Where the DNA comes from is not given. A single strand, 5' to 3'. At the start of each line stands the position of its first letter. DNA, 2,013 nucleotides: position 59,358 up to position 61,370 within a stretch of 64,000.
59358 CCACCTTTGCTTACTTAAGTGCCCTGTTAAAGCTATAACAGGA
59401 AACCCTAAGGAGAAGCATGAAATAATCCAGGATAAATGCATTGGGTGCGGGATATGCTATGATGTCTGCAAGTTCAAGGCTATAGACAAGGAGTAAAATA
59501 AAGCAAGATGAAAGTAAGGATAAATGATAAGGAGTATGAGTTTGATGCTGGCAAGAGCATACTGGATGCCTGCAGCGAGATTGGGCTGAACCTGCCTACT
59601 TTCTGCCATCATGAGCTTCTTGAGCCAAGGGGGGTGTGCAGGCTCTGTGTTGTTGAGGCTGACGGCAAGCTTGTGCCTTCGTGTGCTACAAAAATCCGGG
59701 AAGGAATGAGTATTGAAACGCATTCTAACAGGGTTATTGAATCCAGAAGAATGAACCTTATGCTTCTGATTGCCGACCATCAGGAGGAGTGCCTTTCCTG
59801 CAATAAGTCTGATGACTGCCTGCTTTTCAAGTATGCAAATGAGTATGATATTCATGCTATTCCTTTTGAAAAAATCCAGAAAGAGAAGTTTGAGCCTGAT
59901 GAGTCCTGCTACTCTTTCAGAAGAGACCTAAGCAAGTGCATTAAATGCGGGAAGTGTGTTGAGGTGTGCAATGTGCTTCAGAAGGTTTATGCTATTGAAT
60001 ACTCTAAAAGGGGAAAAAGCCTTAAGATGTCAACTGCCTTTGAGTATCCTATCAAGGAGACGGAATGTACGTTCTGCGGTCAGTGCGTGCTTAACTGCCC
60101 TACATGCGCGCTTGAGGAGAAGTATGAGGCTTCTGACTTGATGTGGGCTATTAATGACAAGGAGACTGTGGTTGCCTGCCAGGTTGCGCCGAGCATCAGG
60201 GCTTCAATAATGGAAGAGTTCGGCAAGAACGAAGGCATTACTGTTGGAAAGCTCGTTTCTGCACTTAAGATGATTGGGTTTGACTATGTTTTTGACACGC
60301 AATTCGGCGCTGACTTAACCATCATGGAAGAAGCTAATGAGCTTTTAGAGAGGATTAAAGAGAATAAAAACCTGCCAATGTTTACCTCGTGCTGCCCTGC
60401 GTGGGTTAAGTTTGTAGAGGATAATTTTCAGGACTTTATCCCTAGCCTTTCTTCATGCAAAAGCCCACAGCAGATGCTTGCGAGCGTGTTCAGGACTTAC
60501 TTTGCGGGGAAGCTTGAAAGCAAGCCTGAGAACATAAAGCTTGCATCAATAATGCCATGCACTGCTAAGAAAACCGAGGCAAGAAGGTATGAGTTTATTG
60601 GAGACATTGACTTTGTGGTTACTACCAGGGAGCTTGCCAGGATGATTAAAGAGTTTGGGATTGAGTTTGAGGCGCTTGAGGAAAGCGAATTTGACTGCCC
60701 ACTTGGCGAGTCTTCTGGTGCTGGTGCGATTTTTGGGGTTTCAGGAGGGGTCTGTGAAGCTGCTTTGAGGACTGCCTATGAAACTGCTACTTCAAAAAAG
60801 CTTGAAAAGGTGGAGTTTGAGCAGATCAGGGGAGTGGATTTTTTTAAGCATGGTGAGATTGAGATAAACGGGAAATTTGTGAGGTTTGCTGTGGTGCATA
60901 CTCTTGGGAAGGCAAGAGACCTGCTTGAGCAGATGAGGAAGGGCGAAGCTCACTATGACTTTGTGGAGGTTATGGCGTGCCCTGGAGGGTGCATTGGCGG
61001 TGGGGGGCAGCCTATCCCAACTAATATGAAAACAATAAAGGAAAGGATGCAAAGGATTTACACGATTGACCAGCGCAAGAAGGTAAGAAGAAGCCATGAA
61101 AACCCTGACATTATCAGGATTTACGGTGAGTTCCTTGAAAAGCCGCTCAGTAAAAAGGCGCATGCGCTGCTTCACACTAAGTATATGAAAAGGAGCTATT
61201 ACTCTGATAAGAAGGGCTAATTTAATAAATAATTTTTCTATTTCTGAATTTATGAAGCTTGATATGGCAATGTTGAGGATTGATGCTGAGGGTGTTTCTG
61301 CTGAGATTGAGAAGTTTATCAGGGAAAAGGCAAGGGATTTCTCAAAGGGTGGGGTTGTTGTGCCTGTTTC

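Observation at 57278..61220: NuoE/NuoF/HydA-type (electron-bifurcating-like) [FeFe]-hydrogenase operon in an archaeal genome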

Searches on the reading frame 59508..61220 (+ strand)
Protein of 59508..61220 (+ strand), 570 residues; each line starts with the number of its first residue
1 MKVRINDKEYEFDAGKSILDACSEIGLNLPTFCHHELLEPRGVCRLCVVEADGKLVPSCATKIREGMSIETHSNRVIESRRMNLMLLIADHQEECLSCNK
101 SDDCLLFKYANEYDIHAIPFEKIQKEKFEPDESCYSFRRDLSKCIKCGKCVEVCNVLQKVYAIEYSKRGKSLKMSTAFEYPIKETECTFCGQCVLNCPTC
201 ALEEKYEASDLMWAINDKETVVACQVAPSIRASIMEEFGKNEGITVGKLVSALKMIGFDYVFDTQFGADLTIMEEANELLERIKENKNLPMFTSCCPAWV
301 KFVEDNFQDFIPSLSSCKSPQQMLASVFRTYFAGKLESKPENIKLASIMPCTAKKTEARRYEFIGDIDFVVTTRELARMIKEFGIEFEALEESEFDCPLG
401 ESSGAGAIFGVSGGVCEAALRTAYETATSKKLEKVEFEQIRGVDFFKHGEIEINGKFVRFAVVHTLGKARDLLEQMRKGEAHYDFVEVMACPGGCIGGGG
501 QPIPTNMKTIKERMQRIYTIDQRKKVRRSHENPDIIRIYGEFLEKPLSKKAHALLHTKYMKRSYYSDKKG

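Call 3: search_protein_families(library=pfam, proteins=[window:59508-61220:+])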
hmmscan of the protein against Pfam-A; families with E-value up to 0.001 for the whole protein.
window:59508-61220:+ (570 aa): 14 families
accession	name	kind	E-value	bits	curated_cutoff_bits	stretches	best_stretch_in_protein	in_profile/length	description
PF02906.19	Fe_hyd_lg_C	-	8e-95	317.6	22.1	1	222-499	3-245/245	Iron only hydrogenase large subunit, C-terminal domain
PF02256.22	Fe_hyd_SSU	-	1.5e-22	79.8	24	1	508-562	2-56/56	Iron hydrogenase small subunit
PF13510.11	Fer2_4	-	2.5e-15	56.7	22.8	1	2-73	5-81/82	2Fe-2S iron-sulfur cluster binding domain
PF10588.14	NADH-G_4Fe-4S_3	-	3.4e-09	36.5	27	1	80-117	1-38/40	NADH-ubiquinone oxidoreductase-G iron-sulfur binding region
PF12838.12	Fer4_7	-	5e-08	33.7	27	1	143-199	1-50/52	4Fe-4S dicluster domain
PF13183.11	Fer4_8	-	1.7e-05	25.7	27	1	141-199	2-66/68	4Fe-4S dicluster domain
PF13187.11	Fer4_9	-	1.8e-05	25.1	27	1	143-200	1-50/52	4Fe-4S dicluster domain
PF13237.11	Fer4_10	-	4.7e-05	23.7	25.5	1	138-198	3-53/53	4Fe-4S dicluster domain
PF14697.11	Fer4_21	-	6e-05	23.5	35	1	142-199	6-53/59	4Fe-4S dicluster domain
PF00037.32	Fer4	-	0.0001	22.4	21.1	1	140-154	4-18/24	4Fe-4S binding domain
PF13484.11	Fer4_16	-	0.00016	22.8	30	0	186-207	1-23/66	4Fe-4S double cluster binding domain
PF12837.12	Fer4_6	-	0.00024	21.4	25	1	138-154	3-19/24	4Fe-4S binding domain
PF17179.9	Fer4_22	-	0.00061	21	27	0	186-226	1-41/95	4Fe-4S dicluster domain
PF12797.12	Fer4_2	-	0.0008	19.7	24.5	1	138-155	4-21/22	4Fe-4S binding domain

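Call 4: search_protein_families(library=ncbifam, proteins=[window:59508-61220:+])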
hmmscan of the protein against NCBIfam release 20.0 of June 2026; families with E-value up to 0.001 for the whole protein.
window:59508-61220:+ (570 aa): 19 families
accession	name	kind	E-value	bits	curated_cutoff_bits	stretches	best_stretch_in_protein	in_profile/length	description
NF040763.1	FeFe_hydrog_A6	exception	1e-228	760.4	765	1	2-562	2-571/571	NADH-dependent [FeFe] hydrogenase, group A6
NF040762.1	Hydr_FeFe_Clost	exception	3.6e-154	514.5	900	1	2-559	2-571/572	ferredoxin hydrogenase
TIGR02512.1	FeFe_hydrog_A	subfamily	3.5e-142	473.7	405.95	1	138-503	3-374/375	[FeFe] hydrogenase, group A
TIGR04105.1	FeFe_hydrog_B1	subfamily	7.4e-61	206.2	450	2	140-441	140-424/462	monomeric [FeFe] hydrogenase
NF005745.0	PRK07569.1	equivalog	2.6e-40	138.3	333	1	3-210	6-215/238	bidirectional hydrogenase complex protein HoxU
NF006305.0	PRK08493.1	equivalog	1.5e-28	99.4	591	1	1-205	2-224/819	NADH-quinone oxidoreductase subunit G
TIGR01973.1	NuoG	equivalog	1.7e-28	99.8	470.05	1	3-221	1-218/606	NADH-quinone oxidoreductase subunit NuoG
NF009454.0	PRK12814.1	equivalog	2.8e-25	88.7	916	1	3-96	6-101/657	putative NADPH-dependent glutamate synthase small subunit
NF005895.0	PRK07860.1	equivalog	1.6e-19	69.5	802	1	2-203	19-221/811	NADH-quinone oxidoreductase subunit G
TIGR00403.1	ndhI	equivalog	7.4e-08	32.2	302.35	1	139-209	59-128/183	NAD(P)H-quinone oxidoreductase subunit I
NF004537.0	PRK05888.1-3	equivalog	5.8e-07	29.2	163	1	128-208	54-138/204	NADH-quinone oxidoreductase subunit NuoI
TIGR01971.1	NuoI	subfamily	1e-05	25.1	113.05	1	140-207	40-105/121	NADH-quinone oxidoreductase, chain I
NF004543.0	PRK05888.2-5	equivalog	1.5e-05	24.6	243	1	122-203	38-116/217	NADH-quinone oxidoreductase subunit NuoI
NF004546.0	PRK05888.3-3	equivalog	1.6e-05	24.4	260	1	142-203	64-125/196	NADH-quinone oxidoreductase subunit NuoI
NF040612.1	F420_dehyd_FpoI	exception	4.3e-05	23.4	180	1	139-209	39-106/135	F420H2 dehydrogenase subunit FpoI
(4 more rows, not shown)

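Call 10: find_homologous_proteins(query=window:59508-61220:+, max_evalue=1e-50)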
Query window:59508-61220:+ (570 aa): 8000 proteins with E <= 1e-50 among 8000 candidates; the best 120 are listed.
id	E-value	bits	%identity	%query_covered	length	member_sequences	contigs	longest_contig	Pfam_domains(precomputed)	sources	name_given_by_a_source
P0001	0.0e+0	1310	100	100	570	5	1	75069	PF13510.12,PF10588.15,PF02906.20,PF02256.23,PF12838.13,PF13183.12,PF13187.12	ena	-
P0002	1.2e-249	848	64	99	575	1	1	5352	PF13510.12,PF10588.15,PF02906.20,PF00111.33,PF02256.23,PF00037.33,PF12838.13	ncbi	-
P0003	5.1e-244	829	63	99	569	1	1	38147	PF13510.12,PF10588.15,PF02906.20,PF02256.23,PF12838.13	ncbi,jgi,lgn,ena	-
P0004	6.6e-239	812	62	99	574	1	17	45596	PF13510.12,PF10588.15,PF02906.20,PF02256.23,PF12838.13,PF13237.12,PF13187.12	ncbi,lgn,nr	ncbi:MAG: hypothetical protein PWP03_725 [Candidatus Woesearchaeota archaeon]|nr:hypothetical protei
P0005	1.4e-207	709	56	99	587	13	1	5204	PF13510.12,PF10588.15,PF02906.20,PF00111.33,PF02256.23,PF13484.12,PF12838.13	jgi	jgi:NADH-quinone oxidoreductase subunit G/NADP-reducing hydrogenase subunit HndD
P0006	6.8e-203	694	55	99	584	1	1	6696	PF13510.12,PF10588.15,PF02906.20,PF02256.23,PF12838.13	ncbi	-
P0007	2.0e-202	692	54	100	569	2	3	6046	PF13510.12,PF10588.15,PF02906.20,PF02256.23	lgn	-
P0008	6.5e-202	690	55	99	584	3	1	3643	PF13510.12,PF10588.15,PF02906.20,PF02256.23,PF12838.13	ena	-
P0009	4.8e-197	674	53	99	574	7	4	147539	PF13510.12,PF10588.15,PF02906.20,PF02256.23,PF00037.33,PF12838.13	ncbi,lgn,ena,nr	ncbi:MAG TPA: [FeFe] hydrogenase, group A [Candidatus Woesearchaeota archaeon]|nr:[FeFe] hydrogenase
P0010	1.6e-187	643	53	99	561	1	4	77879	PF14697.12,PF13510.12,PF10588.15,PF02906.20,PF02256.23,PF00037.33,PF12838.13,PF22117.3,PF13237.12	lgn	-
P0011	8.6e-187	640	52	98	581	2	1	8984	PF13510.12,PF10588.15,PF02906.20,PF02256.23,PF12837.13,PF00037.33,PF12838.13,PF13237.12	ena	-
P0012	5.0e-186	638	51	99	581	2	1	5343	PF14697.12,PF13510.12,PF10588.15,PF02906.20,PF00111.33,PF02256.23,PF00037.33,PF12838.13,PF22117.3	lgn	-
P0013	6.7e-185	634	51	99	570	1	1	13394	PF14697.12,PF10588.15,PF00111.33,PF02256.23,PF12837.13,PF12838.13,PF22117.3,PF13459.12,PF13510.12,PF02906.20,PF00037.33,PF13237.12,PF13187.12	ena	-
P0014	3.0e-183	629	51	99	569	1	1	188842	PF13510.12,PF10588.15,PF02906.20,PF00111.33,PF02256.23,PF12838.13,PF22117.3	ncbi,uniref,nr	ncbi:ferredoxin [Marinitoga sp. 1135]|uniref:NADH-dependent [FeFe] hydrogenase, group A6 n=1 Tax=Mar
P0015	3.4e-183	629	51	99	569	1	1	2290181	PF13510.12,PF10588.15,PF02906.20,PF02256.23,PF12838.13,PF22117.3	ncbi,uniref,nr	ncbi:ferredoxin [Marinitoga sp. 1137]|uniref:NADH-dependent [FeFe] hydrogenase, group A6 n=1 Tax=Mar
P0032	1.7e-178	613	50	99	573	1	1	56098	PF13510.12,PF10588.15,PF02906.20,PF02256.23,PF12837.13,PF00037.33,PF13484.12,PF12838.13,PF13459.12,PF13237.12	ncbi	ncbi:MAG: NADH-dependent [FeFe] hydrogenase, group A6 [Nanobdellota archaeon]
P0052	1.6e-174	600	49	99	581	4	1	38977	PF10588.15,PF00111.33,PF02256.23,PF12837.13,PF13484.12,PF12838.13,PF22117.3,PF13459.12,PF13510.12,PF02906.20,PF00037.33,PF13237.12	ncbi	ncbi:MAG: NADH-dependent [FeFe] hydrogenase, group A6 [Candidatus Woesearchaeota archaeon]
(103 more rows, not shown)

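Call 17: search_solved_structures(query=window:59508-61220:+, show_alignments=2, max_evalue=1e-30)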
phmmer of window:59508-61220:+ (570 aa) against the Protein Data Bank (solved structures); distinct sequences matched with E-value up to 1e-30: 44.
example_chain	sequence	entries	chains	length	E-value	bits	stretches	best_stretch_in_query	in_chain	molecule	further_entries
8a6t_A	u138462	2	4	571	1.3e-173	582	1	4-562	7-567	Electron bifurcating hydrogenase subunit HydA1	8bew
7q4v_A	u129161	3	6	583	4.9e-140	471.1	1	4-561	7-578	Iron hydrogenase HydA1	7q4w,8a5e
7p5h_A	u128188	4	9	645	9.8e-129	433.8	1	2-568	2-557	Fe-hydrogenase, subunit alpha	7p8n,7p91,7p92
9rj9_A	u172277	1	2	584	5.2e-128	431.5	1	4-564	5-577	Iron hydrogenase 1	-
7qhf_A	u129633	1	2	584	3.8e-127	428.6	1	4-564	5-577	Iron hydrogenase 1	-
4xdd_A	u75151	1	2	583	4.8e-127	428.3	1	4-564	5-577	Iron hydrogenase 1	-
9rjo_A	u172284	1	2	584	4.8e-127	428.3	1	4-564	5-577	Iron hydrogenase 1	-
4xdc_A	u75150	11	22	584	4.8e-127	428.3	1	4-564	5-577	Iron hydrogenase 1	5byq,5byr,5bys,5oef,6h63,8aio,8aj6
8cjy_A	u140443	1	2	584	6.2e-127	427.9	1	4-564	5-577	Iron hydrogenase 1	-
6gm8_A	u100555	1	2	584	1e-126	427.1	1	4-564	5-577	Iron hydrogenase 1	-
6gm0_A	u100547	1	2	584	1e-126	427.1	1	4-564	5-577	Iron hydrogenase 1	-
6gm2_A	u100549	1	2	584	1.1e-126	427.1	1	4-564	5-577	Iron hydrogenase 1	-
6yf4_A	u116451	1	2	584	1.1e-126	427.1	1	4-564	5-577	Iron hydrogenase 1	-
6gm4_A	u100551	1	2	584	1.2e-126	426.9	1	4-564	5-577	Iron hydrogenase 1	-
6gm1_A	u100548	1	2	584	2.7e-126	425.8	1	4-564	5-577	Iron hydrogenase 1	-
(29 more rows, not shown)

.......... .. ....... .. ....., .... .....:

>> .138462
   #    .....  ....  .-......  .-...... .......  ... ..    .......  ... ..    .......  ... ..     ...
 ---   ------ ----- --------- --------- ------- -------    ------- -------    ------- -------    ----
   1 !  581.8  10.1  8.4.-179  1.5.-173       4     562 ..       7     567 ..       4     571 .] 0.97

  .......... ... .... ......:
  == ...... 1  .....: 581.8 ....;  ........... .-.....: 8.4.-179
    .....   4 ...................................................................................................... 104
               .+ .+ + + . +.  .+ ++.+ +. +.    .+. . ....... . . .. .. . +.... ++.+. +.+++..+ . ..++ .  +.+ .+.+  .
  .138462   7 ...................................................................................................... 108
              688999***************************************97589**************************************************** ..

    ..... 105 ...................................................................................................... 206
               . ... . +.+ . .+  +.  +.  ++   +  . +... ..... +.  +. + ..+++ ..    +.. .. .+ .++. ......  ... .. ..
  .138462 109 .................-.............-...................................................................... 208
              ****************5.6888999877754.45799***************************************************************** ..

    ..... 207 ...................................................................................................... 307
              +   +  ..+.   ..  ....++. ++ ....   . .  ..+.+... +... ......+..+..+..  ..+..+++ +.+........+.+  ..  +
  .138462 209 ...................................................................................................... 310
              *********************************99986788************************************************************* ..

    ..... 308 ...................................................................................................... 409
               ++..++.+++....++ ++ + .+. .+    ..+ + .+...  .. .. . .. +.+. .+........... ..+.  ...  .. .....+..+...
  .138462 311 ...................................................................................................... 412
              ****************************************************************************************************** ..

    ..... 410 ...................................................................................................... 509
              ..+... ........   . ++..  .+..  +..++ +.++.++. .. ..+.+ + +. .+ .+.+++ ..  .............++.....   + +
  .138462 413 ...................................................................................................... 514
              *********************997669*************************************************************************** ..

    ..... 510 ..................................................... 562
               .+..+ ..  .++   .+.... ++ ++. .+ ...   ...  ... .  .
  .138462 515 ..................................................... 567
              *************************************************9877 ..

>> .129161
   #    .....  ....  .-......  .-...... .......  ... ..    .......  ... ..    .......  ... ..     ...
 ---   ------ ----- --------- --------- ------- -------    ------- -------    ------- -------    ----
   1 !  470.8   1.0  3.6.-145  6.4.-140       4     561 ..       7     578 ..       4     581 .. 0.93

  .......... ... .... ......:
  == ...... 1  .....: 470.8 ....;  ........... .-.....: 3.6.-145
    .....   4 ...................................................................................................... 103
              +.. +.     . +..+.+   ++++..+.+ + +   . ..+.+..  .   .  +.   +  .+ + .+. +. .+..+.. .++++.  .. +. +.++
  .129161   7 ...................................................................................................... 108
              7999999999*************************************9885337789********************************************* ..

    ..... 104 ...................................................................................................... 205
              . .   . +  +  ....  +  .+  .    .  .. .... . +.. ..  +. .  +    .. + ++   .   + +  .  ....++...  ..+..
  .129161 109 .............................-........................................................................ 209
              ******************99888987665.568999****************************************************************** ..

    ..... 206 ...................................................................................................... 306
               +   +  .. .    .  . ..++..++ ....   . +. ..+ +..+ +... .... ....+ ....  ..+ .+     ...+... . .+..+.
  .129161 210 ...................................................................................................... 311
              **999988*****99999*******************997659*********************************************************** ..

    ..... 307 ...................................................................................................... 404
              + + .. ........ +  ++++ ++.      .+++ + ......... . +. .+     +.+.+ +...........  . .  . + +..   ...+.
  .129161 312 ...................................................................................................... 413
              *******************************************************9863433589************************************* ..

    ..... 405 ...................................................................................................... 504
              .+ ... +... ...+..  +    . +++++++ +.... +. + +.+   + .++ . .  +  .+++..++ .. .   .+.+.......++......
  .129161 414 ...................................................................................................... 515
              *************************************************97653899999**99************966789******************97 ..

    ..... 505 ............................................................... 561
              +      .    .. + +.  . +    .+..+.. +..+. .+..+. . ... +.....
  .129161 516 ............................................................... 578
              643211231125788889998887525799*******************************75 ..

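Call 29: find_encoding_contigs(protein=window:59508-61220:+, flank=10000, max_places=3)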
Protein window:59508-61220:+ (570 aa): 4 contigs read that carry it; 2 places shown.
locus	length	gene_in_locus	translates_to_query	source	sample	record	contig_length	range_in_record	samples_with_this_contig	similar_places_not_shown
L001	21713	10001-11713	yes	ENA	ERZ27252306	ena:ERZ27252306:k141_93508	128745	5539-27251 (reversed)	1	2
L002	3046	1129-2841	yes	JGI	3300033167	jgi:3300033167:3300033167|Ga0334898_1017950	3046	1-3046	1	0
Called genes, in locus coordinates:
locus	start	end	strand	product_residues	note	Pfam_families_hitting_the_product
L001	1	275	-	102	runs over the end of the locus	PF00338:Ribosomal_S10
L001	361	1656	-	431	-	PF00009:GTP_EFTU, PF03144:GTP_EFTU_D2, PF03143:GTP_EFTU_D3, PF22594:GTP-eEF1A_C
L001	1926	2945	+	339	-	-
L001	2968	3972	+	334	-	-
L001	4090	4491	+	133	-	PF21485:IF5A-like_N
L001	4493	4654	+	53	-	-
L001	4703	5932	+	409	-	PF02163:Peptidase_M50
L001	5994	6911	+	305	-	PF01207:Dus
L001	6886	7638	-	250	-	PF08704:GCD14, PF13847:Methyltransf_31, PF08241:Methyltransf_11, PF13649:Methyltransf_25 (weak)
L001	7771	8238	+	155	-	PF01257:2Fe-2S_thioredx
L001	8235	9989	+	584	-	PF01257:2Fe-2S_thioredx (weak), PF01512:Complex1_51K, PF10589:NADH_4Fe-4S, PF13237:Fer4_10 (weak), PF14697:Fer4_21, PF12838:Fer4_7, PF13187:Fer4_9 (weak), PF00037:Fer4 (weak), +1 more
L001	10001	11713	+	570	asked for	PF13510:Fer2_4, PF10588:NADH-G_4Fe-4S_3, PF12838:Fer4_7, PF13183:Fer4_8 (weak), PF13187:Fer4_9 (weak), PF02906:Fe_hyd_lg_C, PF02256:Fe_hyd_SSU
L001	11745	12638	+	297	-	PF02540:NAD_synthase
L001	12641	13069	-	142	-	PF03013:Pyr_excise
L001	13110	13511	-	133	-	-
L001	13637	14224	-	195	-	PF00300:His_Phos_1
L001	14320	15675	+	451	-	-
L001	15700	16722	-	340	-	PF01134:GIDA (weak), PF01494:FAD_binding_3 (faint), PF01946:Thi4 (weak), PF03486:HI0933_like, PF07992:Pyr_redox_2 (weak), PF13450:NAD_binding_8 (weak)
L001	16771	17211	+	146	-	-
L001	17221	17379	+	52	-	-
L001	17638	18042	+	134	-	-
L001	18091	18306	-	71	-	-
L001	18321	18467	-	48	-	-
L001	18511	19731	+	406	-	-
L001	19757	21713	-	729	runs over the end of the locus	PF00009:GTP_EFTU, PF22042:EF-G_D2, PF03144:GTP_EFTU_D2, PF14492:EFG_III, PF03764:EFG_IV, PF00679:EFG_C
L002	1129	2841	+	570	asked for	PF13510:Fer2_4, PF10588:NADH-G_4Fe-4S_3, PF12838:Fer4_7, PF13183:Fer4_8 (weak), PF13187:Fer4_9 (weak), PF02906:Fe_hyd_lg_C, PF02256:Fe_hyd_SSU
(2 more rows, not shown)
